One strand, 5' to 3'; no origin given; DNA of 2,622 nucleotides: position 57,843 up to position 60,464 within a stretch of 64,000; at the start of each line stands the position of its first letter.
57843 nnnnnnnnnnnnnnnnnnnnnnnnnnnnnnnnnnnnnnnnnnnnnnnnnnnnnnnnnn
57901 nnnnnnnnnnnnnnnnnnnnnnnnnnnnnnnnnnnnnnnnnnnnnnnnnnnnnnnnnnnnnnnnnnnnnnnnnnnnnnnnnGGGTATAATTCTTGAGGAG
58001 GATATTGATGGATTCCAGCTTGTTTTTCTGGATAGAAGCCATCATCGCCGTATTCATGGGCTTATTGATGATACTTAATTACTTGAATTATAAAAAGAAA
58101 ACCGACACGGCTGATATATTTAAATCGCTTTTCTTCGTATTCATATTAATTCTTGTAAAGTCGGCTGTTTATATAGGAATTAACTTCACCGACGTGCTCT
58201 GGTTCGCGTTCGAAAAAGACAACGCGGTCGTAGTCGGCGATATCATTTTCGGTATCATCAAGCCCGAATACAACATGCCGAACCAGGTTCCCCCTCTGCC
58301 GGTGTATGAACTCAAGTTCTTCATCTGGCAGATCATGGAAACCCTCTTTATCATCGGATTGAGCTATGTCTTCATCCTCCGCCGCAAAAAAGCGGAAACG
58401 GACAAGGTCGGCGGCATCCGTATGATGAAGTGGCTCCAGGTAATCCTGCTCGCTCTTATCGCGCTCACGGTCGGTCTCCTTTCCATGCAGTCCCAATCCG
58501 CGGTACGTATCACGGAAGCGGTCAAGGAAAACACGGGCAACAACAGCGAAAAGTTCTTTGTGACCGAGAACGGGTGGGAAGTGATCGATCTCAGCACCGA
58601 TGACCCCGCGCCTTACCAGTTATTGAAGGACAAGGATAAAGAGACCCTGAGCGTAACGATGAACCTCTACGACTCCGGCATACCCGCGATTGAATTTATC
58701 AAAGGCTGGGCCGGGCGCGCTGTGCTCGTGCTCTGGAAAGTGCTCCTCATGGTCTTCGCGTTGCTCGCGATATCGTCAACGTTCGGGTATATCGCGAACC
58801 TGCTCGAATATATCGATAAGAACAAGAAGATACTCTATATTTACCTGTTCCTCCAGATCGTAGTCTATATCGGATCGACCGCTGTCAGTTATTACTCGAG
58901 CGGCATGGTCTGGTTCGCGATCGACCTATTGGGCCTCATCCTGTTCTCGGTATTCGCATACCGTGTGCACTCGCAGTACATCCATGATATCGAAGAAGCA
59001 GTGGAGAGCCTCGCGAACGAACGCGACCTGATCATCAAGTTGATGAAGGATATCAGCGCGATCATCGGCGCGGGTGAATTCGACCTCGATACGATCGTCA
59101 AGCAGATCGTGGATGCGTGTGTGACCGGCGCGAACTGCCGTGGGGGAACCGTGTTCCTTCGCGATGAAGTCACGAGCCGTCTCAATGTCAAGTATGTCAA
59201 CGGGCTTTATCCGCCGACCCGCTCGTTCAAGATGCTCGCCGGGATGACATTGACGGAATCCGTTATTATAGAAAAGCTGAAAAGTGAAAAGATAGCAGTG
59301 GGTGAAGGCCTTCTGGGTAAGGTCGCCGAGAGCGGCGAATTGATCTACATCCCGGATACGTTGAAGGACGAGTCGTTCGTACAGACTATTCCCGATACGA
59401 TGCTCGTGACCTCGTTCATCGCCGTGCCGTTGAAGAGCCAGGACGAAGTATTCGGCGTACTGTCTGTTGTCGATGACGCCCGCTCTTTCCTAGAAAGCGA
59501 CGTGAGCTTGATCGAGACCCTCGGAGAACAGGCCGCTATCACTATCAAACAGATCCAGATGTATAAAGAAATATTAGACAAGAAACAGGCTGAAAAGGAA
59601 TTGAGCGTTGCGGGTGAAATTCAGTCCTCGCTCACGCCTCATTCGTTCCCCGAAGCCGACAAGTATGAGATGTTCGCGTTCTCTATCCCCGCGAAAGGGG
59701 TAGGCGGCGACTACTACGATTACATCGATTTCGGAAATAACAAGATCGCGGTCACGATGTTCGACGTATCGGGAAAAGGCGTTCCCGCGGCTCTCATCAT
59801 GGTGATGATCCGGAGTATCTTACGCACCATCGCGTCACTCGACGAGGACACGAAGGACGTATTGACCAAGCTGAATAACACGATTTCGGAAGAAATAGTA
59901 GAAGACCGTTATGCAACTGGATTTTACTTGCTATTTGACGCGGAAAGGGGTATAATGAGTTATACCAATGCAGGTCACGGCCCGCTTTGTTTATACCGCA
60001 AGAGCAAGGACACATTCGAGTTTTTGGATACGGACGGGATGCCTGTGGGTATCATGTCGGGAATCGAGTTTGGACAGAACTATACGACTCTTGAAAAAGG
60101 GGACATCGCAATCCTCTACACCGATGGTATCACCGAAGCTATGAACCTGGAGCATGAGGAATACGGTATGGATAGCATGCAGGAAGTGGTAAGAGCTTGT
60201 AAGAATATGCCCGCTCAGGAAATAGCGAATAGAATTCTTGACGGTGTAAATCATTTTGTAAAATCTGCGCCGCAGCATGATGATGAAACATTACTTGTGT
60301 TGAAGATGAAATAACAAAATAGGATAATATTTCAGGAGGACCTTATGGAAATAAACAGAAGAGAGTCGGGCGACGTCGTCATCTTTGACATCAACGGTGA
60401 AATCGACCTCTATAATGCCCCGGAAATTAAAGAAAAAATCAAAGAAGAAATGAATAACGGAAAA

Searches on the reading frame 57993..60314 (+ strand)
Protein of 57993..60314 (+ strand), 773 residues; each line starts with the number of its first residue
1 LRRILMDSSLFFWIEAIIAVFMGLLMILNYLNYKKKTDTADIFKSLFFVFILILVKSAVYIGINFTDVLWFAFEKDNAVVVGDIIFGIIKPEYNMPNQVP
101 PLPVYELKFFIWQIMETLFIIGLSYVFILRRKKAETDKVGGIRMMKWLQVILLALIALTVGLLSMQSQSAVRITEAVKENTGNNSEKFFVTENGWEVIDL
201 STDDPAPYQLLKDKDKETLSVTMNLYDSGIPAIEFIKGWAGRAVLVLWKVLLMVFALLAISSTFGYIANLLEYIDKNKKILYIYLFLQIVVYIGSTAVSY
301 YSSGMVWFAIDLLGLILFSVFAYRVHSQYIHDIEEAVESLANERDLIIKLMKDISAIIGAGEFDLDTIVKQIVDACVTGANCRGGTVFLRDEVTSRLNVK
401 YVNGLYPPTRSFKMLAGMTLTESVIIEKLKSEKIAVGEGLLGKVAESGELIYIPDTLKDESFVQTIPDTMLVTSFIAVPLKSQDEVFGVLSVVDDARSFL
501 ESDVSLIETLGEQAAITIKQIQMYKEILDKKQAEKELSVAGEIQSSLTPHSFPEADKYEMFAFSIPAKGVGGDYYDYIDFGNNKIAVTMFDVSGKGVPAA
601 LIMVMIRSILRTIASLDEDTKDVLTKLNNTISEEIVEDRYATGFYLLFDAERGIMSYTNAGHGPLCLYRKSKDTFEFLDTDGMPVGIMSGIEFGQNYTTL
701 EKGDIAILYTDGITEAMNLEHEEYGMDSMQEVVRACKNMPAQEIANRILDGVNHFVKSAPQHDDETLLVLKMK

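Call 74: search_protein_families(library=pfam, proteins=[window:57993-60314:+], max_evalue=0.00001)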
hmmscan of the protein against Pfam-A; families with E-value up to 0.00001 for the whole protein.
window:57993-60314:+ (773 aa): 4 families
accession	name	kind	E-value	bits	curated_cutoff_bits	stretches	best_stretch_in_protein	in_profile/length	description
PF07228.17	SpoIIE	-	3.6e-50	171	25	1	583-772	3-191/192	Stage II sporulation protein E (SpoIIE)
PF13185.12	GAF_2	-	2.7e-16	60.4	28.6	1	364-518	3-135/136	GAF domain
PF01590.32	GAF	-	5.4e-16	59.8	22.4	1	364-518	1-133/133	GAF domain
PF13492.12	GAF_3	-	6.5e-08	33.5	27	1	433-519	49-128/129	GAF domain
